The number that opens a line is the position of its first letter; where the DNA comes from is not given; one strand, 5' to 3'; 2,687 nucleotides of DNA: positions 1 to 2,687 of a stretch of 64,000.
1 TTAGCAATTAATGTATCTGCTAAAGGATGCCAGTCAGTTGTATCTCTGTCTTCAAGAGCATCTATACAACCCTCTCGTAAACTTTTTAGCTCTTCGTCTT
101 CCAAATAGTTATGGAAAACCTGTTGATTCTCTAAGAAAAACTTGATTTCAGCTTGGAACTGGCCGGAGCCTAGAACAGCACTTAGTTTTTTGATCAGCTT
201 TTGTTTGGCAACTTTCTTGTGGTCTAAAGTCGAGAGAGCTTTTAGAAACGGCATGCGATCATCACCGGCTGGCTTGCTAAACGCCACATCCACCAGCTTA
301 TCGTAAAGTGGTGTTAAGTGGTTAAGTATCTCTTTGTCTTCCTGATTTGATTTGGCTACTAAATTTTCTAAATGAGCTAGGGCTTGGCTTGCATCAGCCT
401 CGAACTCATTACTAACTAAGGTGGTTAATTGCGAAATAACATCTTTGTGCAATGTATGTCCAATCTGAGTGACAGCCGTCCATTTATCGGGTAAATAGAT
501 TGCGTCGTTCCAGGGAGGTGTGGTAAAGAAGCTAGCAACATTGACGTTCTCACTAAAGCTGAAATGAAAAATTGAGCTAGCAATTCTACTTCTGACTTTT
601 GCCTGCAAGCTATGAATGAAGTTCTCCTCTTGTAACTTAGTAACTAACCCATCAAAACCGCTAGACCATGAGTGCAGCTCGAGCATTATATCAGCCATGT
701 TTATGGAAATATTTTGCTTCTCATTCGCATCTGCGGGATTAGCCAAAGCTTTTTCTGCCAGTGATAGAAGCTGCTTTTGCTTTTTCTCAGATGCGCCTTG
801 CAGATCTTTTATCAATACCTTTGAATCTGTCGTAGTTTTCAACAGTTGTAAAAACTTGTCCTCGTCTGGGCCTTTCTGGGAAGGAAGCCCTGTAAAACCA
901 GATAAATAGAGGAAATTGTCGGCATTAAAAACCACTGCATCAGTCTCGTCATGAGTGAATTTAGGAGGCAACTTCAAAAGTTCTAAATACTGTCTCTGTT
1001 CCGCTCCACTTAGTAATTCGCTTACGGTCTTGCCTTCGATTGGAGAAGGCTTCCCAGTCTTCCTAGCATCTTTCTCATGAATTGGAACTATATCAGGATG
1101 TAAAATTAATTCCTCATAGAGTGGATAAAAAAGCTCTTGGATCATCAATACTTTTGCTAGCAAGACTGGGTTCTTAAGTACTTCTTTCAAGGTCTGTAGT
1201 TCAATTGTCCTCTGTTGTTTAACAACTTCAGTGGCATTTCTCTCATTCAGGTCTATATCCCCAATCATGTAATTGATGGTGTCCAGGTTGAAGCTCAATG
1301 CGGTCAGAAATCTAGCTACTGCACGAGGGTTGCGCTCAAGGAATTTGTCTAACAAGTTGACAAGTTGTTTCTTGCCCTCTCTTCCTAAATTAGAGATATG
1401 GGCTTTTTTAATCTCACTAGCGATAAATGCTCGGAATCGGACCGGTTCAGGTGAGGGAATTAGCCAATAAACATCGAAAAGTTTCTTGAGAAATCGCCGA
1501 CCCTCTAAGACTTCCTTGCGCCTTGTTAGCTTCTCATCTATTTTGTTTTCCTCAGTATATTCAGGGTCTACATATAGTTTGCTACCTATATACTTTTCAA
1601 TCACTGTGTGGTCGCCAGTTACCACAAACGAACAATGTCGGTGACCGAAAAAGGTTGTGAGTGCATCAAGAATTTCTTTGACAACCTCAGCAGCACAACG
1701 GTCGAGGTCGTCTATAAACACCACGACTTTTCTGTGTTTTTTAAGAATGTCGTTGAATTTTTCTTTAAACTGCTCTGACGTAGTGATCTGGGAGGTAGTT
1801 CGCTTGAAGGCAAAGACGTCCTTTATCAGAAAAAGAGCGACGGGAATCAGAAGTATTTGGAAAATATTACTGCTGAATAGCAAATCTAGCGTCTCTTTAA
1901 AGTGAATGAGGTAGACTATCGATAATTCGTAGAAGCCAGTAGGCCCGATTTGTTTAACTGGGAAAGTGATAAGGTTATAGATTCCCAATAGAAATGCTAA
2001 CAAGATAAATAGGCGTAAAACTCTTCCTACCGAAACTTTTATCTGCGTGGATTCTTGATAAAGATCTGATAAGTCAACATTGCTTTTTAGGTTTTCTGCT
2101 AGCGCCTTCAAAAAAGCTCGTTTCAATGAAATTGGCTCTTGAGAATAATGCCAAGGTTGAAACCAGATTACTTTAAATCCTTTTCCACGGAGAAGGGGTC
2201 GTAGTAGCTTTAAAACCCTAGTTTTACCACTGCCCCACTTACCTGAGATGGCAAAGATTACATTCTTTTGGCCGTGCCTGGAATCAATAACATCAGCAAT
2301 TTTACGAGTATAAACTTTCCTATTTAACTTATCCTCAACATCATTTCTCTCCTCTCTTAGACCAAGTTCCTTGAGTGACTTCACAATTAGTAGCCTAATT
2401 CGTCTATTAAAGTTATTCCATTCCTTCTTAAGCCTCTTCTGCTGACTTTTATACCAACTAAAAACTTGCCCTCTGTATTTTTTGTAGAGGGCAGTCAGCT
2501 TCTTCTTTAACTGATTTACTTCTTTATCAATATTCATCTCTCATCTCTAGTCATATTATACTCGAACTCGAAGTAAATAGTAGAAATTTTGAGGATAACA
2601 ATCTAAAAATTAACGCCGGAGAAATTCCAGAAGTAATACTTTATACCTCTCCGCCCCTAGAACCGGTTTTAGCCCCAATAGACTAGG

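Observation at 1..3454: Transmembrane KAP-family P-loop NTPase (Tmn-like) with an unknown upstream partner: candidate defence module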

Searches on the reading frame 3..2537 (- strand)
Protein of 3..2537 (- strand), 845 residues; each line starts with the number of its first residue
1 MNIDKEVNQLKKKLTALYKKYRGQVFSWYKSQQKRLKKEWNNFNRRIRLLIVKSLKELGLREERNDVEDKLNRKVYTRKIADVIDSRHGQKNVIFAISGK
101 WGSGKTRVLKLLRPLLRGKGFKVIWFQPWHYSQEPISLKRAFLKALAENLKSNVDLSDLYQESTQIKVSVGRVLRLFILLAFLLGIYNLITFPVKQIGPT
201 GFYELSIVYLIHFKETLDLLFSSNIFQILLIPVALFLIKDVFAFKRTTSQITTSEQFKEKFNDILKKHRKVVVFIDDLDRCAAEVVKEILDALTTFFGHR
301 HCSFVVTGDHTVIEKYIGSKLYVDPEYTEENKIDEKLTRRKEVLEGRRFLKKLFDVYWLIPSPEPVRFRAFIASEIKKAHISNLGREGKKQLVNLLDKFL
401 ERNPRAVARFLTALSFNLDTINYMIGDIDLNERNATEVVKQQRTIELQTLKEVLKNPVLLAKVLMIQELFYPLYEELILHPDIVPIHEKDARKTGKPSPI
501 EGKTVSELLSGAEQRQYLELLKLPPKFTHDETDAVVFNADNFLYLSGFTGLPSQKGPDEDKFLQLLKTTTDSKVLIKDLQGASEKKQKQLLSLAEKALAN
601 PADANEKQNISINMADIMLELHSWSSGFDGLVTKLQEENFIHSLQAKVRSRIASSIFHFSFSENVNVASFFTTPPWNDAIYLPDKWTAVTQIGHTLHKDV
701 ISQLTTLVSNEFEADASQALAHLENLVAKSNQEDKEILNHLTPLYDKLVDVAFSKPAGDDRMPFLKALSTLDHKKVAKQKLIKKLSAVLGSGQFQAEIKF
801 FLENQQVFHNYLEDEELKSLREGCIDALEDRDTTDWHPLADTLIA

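Call 5: search_protein_families(library=pfam, proteins=[window:3-2537:-], max_evalue=0.1)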
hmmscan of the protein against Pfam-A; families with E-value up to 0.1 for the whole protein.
window:3-2537:- (845 aa): 8 families
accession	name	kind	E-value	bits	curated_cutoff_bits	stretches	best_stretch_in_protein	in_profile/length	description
PF07693.20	KAP_NTPase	-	1.7e-28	100.2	20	1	73-415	1-287/293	KAP family P-loop domain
PF13401.12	AAA_22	-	1.4e-07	32.3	27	1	94-165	7-77/130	AAA domain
PF13191.12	AAA_16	-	8.8e-07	30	32.6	1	78-294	10-156/167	AAA ATPase domain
PF01637.24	ATPase_2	-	1.9e-05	25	33.2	1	88-307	16-153/225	ATPase domain predominantly from Archaea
PF25199.1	nSTAND_NTPase5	-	8.9e-05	22.8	34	0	81-128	30-78/145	Novel STAND NTPase 5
PF04069.17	OpuAC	-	0.005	16.9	21.2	1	397-441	210-253/257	Substrate binding domain of ABC-type glycine betaine transport system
PF24883.2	NPHP3_N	-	0.0056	17.3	24.8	1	217-304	68-159/164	Nephrocystin 3, N-terminal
PF13604.12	AAA_30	-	0.029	14.5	27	1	89-126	15-52/191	AAA domain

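Call 6: search_protein_families(library=padloc, proteins=[window:3-2537:-], max_evalue=0.1)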
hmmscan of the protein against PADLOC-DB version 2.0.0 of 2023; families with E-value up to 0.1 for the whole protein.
window:3-2537:- (845 aa): 9 families
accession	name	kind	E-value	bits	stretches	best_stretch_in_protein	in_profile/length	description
PDLC02361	PifA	-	1.3e-18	65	3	67-157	15-106/720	PifA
PDLC02209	QatA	-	2.8e-15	54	2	252-315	183-248/646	-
PDLC04959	PDC-S20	-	1e-14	53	2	67-155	17-102/464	-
PDLC04958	PDC-S20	-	1.6e-12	45.5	1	68-167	3-103/458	-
PDLC02210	QatA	-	1.3e-11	41.8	1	68-316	9-250/593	-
PDLC04957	PDC-S20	-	5.1e-10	37.4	1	67-117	4-55/446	-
PDLC04956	PDC-S20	-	0.00011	19.8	1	258-305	170-216/450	-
PDLC02373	dCTPase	-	0.006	13.5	1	53-126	114-187/630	-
PDLC05031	PDC-S49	-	0.0088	12.9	1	256-346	118-191/624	-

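Call 7: search_protein_families(library=ncbifam, proteins=[window:3-2537:-], max_evalue=0.1)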
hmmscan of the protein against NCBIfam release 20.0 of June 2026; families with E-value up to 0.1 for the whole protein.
window:3-2537:- (845 aa): 3 families
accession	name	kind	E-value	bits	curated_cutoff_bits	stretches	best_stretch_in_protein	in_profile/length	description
NF041923.1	QatA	equivalog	1.5e-17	63.6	600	2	246-317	176-249/628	Qat anti-phage system ATPase QatA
NF041405.1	XopAJ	subfamily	0.0023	17.2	300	1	62-115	29-83/324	XopAJ/AvrRxo1 family type III secretion system effector zeta toxin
TIGR03084.1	TIGR03084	hypoth_equivalog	0.0053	16.4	247.95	1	676-741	26-95/253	TIGR03084 family metal-binding protein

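Call 9: find_homologous_proteins(query=window:3-2537:-)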
Query window:3-2537:- (845 aa): 577 proteins with E <= 0.001 among 8000 candidates; the best 120 are listed.
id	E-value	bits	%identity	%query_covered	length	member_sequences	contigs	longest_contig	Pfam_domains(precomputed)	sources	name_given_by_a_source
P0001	0.0e+0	1880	100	100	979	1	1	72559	PF07693.21,PF13401.13,PF01637.25,PF13191.13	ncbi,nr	ncbi:hypothetical protein IH980_02485 [Patescibacteria group bacterium]|nr:hypothetical protein [Pat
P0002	1.1e-287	975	55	99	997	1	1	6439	PF07693.21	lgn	-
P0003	9.0e-273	926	51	100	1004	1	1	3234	PF07693.21,PF13191.13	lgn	-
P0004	1.2e-272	925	52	100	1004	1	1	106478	PF07693.21,PF13191.13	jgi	-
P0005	1.4e-269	915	52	99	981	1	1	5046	PF07693.21,PF13401.13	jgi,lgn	-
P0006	3.1e-268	911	51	100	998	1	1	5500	PF07693.21,PF13401.13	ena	-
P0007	6.2e-268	910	51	100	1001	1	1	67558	PF07693.21,PF13401.13,PF13191.13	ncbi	-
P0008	2.3e-172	594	42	92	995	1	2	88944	PF07693.21,PF13401.13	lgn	-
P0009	9.9e-164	565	38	91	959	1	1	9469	PF07693.21,PF24883.3,PF00004.36,PF13401.13,PF25199.2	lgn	-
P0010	1.1e-161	558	37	99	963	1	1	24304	PF07693.21,PF24883.3,PF13401.13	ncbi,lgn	-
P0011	9.2e-144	499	35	97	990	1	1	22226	PF07693.21,PF24883.3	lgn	-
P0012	5.1e-141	490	34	99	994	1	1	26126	PF07693.21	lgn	-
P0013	1.2e-139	485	37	88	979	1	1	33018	PF07693.21,PF24883.3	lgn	-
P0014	3.0e-135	471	38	78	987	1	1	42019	PF07693.21,PF24883.3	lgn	-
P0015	2.6e-128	448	48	56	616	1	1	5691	-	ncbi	ncbi:hypothetical protein D4R99_00745, partial [bacterium]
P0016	2.2e-122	428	37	82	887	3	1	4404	PF07693.21,PF24883.3,PF13401.13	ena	-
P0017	4.5e-118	414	39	67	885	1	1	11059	PF07693.21,PF13191.13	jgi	-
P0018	8.2e-106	373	40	67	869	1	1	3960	PF07693.21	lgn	-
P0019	9.7e-106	373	36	88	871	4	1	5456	PF07693.21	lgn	-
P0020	1.8e-105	372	41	62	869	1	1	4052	PF07693.21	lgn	-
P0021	2.8e-105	372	39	67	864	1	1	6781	PF07693.21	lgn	-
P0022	2.9e-105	372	40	63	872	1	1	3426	PF07693.21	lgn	-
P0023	8.2e-105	370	40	63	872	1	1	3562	PF07693.21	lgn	-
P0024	8.4e-105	370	36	67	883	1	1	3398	PF07693.21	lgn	-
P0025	8.8e-105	370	40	62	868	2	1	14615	PF07693.21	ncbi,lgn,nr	ncbi:MAG: P-loop NTPase fold protein [Dysgonamonadaceae bacterium]|nr:P-loop NTPase fold protein [Dy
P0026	1.6e-104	369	41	67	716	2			PF07693.21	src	-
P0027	2.3e-104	369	37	76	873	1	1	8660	PF07693.21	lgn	-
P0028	2.5e-104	368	41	62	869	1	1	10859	PF07693.21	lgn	-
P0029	4.0e-104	368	41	66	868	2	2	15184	PF07693.21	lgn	-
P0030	5.3e-104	367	38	76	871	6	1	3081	PF07693.21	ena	-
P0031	7.8e-104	367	43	59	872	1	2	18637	PF07693.21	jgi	-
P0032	2.4e-103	365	40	66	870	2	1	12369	PF07693.21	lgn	-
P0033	4.4e-103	364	36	76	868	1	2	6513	PF07693.21,PF25199.2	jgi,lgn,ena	-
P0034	6.0e-103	364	40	63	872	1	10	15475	PF07693.21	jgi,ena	-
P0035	2.1e-102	362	39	67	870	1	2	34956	PF07693.21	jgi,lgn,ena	jgi:hypothetical protein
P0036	3.5e-102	361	39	67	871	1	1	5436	PF07693.21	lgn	-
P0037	3.5e-102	361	37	77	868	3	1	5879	PF07693.21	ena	-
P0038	6.3e-102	361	35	86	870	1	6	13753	PF07693.21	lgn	-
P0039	1.1e-101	360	40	66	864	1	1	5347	PF07693.21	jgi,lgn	jgi:hypothetical protein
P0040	1.5e-101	359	39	67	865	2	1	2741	PF07693.21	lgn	-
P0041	9.1e-101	357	38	66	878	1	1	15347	PF07693.21,PF25199.2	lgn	-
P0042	1.1e-100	356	36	85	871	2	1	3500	PF07693.21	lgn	-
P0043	1.6e-100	356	36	77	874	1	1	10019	PF07693.21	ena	-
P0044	2.7e-100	355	39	63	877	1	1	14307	PF07693.21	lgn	-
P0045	4.4e-100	354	36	76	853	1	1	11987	PF07693.21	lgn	-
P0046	3.2e-99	352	36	76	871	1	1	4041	PF07693.21,PF25199.2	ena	-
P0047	7.2e-99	350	39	65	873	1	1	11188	PF07693.21,PF25199.2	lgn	-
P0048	1.2e-98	350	39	67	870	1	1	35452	PF07693.21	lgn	-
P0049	1.3e-98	350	39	66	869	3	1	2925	PF07693.21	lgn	-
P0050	2.0e-97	346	32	88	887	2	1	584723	PF07693.21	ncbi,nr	ncbi:hypothetical protein C0583_00230 [Candidatus Parcubacteria bacterium]|nr:MAG: hypothetical prot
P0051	2.8e-97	345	38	67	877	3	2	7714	PF07693.21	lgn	-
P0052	2.9e-97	345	38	67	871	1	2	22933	PF07693.21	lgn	-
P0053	1.5e-96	343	38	67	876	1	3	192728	PF07693.21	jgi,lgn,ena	-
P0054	1.7e-96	343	38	66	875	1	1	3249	PF07693.21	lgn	-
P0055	4.6e-96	341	37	67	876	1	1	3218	PF07693.21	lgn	-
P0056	6.7e-96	341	38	66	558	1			PF07693.21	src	-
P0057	1.3e-95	340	38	66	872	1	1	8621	PF07693.21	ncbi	-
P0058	1.4e-95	340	39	66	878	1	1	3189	PF07693.21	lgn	-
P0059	1.7e-95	339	35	84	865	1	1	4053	PF07693.21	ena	-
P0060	4.2e-95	338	39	59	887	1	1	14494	PF07693.21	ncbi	-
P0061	6.1e-95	337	38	66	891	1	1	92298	PF07693.21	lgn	-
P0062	1.4e-94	336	37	67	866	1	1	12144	PF07693.21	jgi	jgi:hypothetical protein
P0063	1.6e-94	336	38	67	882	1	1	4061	PF07693.21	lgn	-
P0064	1.8e-94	336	38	63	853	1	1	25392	PF07693.21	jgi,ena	-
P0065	3.3e-94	335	37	68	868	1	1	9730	PF07693.21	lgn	-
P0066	3.4e-94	335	36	74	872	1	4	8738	PF07693.21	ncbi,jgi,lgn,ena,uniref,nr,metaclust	ncbi:hypothetical protein A2841_01340 [Candidatus Kaiserbacteria bacterium RIFCSPHIGHO2_01_FULL_48_1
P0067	7.3e-94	334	37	66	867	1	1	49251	PF07693.21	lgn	-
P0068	1.3e-93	333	38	67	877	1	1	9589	PF07693.21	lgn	-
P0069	1.6e-93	333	38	66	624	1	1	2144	PF07693.21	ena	-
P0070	2.5e-93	332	36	65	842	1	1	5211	PF07693.21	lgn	-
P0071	1.6e-92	329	36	68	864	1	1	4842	PF07693.21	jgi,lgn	-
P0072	2.3e-92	329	37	66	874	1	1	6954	PF07693.21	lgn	-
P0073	3.2e-92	328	39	59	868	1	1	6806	PF07693.21,PF25199.2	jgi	jgi:hypothetical protein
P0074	1.7e-90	323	43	52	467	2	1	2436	PF07693.21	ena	-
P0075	2.3e-89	319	35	67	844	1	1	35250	PF07693.21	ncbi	-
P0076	4.1e-89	318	36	74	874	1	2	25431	PF07693.21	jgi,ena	jgi:hypothetical protein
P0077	5.9e-88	314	38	67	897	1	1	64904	PF07693.21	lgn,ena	-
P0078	3.6e-84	302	34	66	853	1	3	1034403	PF07693.21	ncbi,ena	-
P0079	3.3e-81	292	32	74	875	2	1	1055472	PF07693.21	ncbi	-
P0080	4.5e-81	292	40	51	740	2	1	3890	PF07693.21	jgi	-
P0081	9.5e-81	290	34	70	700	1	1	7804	PF07693.21,PF13191.13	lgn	-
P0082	1.2e-79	287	34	68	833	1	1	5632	PF07693.21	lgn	-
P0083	2.9e-79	286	34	69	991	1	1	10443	PF07693.21,PF25199.2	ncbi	-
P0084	5.1e-77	278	33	69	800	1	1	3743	PF07693.21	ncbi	-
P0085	1.0e-74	271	34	66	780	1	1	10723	PF07693.21,PF25199.2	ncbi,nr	ncbi:hypothetical protein IID23_04060 [Patescibacteria group bacterium]|nr:hypothetical protein [Pat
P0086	4.6e-74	268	31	81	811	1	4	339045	PF07693.21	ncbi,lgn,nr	ncbi:hypothetical protein HYZ06_01130 [Candidatus Daviesbacteria bacterium]|nr:hypothetical protein 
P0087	1.2e-70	257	36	46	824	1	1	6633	PF07693.21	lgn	-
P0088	5.7e-70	255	40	48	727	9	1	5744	PF07693.21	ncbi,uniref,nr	ncbi:MAG: hypothetical protein COS26_00435 [Candidatus Nealsonbacteria bacterium CG02_land_8_20_14_3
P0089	2.2e-64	236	33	56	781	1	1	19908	PF07693.21,PF13401.13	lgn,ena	-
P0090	7.1e-63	231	31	70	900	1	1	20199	PF07693.21,PF25199.2,PF13191.13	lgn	-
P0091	2.5e-59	220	29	75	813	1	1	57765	PF07693.21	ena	-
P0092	8.7e-56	208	31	68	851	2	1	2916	PF07693.21,PF00004.36,PF25199.2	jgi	-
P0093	1.2e-54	204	30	65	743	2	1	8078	PF07693.21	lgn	-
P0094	5.9e-54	202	29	58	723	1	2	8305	PF07693.21,PF01637.25,PF25199.2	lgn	-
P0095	1.9e-53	200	30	58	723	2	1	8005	PF07693.21,PF13191.13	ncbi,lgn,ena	ncbi:MAG: P-loop NTPase fold protein [Candidatus Paceibacterota bacterium]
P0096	8.7e-52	195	31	69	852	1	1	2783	PF07693.21,PF00004.36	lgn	-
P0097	1.3e-51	194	29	64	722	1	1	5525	PF07693.21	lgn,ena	-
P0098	2.1e-50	190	27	63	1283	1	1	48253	PF07693.21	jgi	-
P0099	5.0e-50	189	30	61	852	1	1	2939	PF07693.21,PF13401.13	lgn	-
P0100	1.3e-49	187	28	65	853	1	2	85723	PF07693.21,PF00004.36,PF13401.13,PF25199.2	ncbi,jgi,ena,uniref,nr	ncbi:hypothetical protein B5M47_01650 [candidate division CPR3 bacterium 4484_211]|uniref:KAP NTPase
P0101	7.6e-49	185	31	60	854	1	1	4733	PF07693.21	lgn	-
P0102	2.0e-46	177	28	87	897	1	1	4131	PF07693.21,PF24883.3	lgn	-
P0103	1.4e-45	174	30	64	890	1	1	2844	PF07693.21,PF13401.13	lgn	-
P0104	1.6e-45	174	30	61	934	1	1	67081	PF07693.21,PF24883.3,PF13401.13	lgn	-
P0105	1.1e-44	171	28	68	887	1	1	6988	PF07693.21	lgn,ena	-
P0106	1.2e-44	171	28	61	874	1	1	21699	PF07693.21,PF13401.13,PF25199.2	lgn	-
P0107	1.5e-44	171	29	62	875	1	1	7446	PF07693.21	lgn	-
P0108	1.9e-44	170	32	50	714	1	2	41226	PF07693.21,PF00004.36,PF01637.25,PF13191.13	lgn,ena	-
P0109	4.1e-42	163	28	66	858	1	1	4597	PF07693.21,PF13401.13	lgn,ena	-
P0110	7.7e-42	162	28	70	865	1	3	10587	PF07693.21,PF13401.13,PF25199.2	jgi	-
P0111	3.7e-41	160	28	45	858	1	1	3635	PF07693.21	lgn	-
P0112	4.8e-41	159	29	43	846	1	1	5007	PF07693.21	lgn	-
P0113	6.7e-41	159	27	66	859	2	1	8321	PF07693.21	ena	-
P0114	1.1e-40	158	27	64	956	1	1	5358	PF07693.21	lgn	-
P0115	4.8e-40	156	26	72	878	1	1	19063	PF07693.21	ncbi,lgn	-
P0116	1.2e-38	151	26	63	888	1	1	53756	PF07693.21,PF13401.13,PF25199.2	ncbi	ncbi:MAG: P-loop NTPase fold protein [Patescibacteria group bacterium]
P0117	1.5e-38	151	28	63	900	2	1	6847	PF07693.21,PF13401.13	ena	-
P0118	1.6e-38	151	28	72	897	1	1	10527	PF07693.21,PF13401.13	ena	-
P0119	1.8e-38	151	29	59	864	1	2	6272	PF07693.21,PF24883.3,PF13401.13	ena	-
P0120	1.9e-38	151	27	70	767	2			PF07693.21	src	-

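Call 12: find_encoding_contigs(protein=P0001, flank=10000, max_places=4)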
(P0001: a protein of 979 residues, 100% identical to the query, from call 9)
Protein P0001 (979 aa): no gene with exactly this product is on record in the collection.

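Call 21: find_related_loci(query=A1, collection=genome_contigs, flank=8000)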
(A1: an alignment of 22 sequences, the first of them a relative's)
Query A1 (979 aa) in genome_contigs; peptide patterns used: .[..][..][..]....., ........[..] (x = any residue, [..] = any of these).
29 stretches matched a pattern; 16 encode a relative of the query (tblastn E <= 1e-3); 16 distinct loci.
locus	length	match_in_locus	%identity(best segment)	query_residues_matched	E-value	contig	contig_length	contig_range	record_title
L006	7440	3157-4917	39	65-657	2e-115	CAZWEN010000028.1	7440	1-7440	MAG TPA_asm: uncultured Candidatus Saccharibacteria bacterium isolate binchicken_co211_311 genome assembly, contig: NODE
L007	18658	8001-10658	30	67-959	3e-108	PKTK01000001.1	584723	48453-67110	MAG: Candidatus Parcubacteria bacterium isolate BM705 sc_6, whole genome shotgun sequence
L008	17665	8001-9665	34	69-625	2e-85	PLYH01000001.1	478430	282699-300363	MAG: Candidatus Peregrinibacteria bacterium isolate palsa_1335 73.20120700_P3D.295_contig_13621, whole genome shotgun se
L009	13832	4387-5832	32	74-563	4e-75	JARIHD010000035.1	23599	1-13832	MAG: Candidatus Saccharibacteria bacterium isolate CullarsAll.DT.09 k141_24317, whole genome shotgun sequence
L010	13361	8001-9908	32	68-704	1e-72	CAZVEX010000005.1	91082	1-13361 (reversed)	MAG TPA_asm: uncultured Gammaproteobacteria bacterium isolate binchicken_co38_210 genome assembly, contig: NODE_633_leng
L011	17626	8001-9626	28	56-623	3e-57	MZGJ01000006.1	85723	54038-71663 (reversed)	MAG: candidate division CPR3 bacterium 4484_211 ex4484_211_scaffold_115, whole genome shotgun sequence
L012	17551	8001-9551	30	72-617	1e-56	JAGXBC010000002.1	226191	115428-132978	MAG: Patescibacteria group bacterium isolate REEB91 contig-150_21, whole genome shotgun sequence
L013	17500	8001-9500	29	72-609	1e-53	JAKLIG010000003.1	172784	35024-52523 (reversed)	MAG: Patescibacteria group bacterium isolate RA.bin81 RA.bin81_3, whole genome shotgun sequence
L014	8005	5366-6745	30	69-556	8e-53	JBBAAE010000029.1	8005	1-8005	MAG: Candidatus Paceibacterota bacterium isolate SO_2017_GW3_33 scaffold_4393_c1_OW296A_2017, whole genome shotgun seque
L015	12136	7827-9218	31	67-574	2e-58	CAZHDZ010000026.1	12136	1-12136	MAG TPA_asm: uncultured Gammaproteobacteria bacterium isolate SRP286056_co1_222 genome assembly, contig: NODE_6663_lengt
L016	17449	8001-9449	27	72-583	9e-46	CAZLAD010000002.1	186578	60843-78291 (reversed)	MAG TPA_asm: uncultured Candidatus Saccharibacteria bacterium isolate SRP278252_co2_797 genome assembly, contig: NODE_76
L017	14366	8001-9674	26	22-586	6e-42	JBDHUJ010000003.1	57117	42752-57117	MAG: Candidatus Saccharimonadales bacterium isolate AS-MICRO-OLR.32 NODE_1448_length_57117_cov_8.521651, whole genome sh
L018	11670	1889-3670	26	72-683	2e-47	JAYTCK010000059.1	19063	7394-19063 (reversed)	MAG: bacterium isolate GFS_1518 GFS_1518_58, whole genome shotgun sequence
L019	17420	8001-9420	30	72-568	5e-40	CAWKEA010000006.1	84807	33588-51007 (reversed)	MAG: uncultured bacterium isolate MFD01223.bin.1.27 genome assembly, contig: contig_17562, whole genome shotgun sequence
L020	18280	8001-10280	24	62-820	2e-39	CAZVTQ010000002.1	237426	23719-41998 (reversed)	MAG TPA_asm: uncultured Candidatus Saccharibacteria bacterium isolate SRP292972_co3_73 genome assembly, contig: NODE_74_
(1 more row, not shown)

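Call 22: find_related_loci(query=A1, collection=metagenome_contigs, flank=8000)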
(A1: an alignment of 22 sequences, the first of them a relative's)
Query A1 (979 aa) in metagenome_contigs; peptide patterns used: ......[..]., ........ (x = any residue, [..] = any of these).
198 stretches matched a pattern; 40 encode a relative of the query (tblastn E <= 1e-3); 39 distinct loci.
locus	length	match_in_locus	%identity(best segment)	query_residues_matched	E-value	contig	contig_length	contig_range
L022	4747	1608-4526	49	7-964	0e+0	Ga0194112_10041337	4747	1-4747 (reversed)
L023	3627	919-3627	47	1-881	0e+0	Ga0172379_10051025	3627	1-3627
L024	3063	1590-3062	51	1-467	3e-150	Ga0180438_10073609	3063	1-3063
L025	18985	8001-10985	48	5-974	0e+0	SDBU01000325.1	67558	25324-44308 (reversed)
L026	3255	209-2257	36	64-755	3e-131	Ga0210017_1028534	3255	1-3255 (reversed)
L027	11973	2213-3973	39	65-657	3e-115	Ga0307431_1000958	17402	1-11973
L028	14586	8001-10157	36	69-810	4e-112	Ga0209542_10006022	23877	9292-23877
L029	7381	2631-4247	41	34-598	4e-110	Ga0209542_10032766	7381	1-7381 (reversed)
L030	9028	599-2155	42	69-598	2e-109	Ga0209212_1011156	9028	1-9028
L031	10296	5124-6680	42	69-598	2e-109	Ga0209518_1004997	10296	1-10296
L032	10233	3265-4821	42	69-598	2e-109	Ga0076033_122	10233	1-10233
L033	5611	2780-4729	37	67-732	4e-107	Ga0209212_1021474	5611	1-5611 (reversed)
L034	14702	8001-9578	40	62-598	1e-106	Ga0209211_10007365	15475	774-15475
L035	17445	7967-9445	43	69-568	3e-106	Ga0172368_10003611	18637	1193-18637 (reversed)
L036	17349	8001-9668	40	67-629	6e-106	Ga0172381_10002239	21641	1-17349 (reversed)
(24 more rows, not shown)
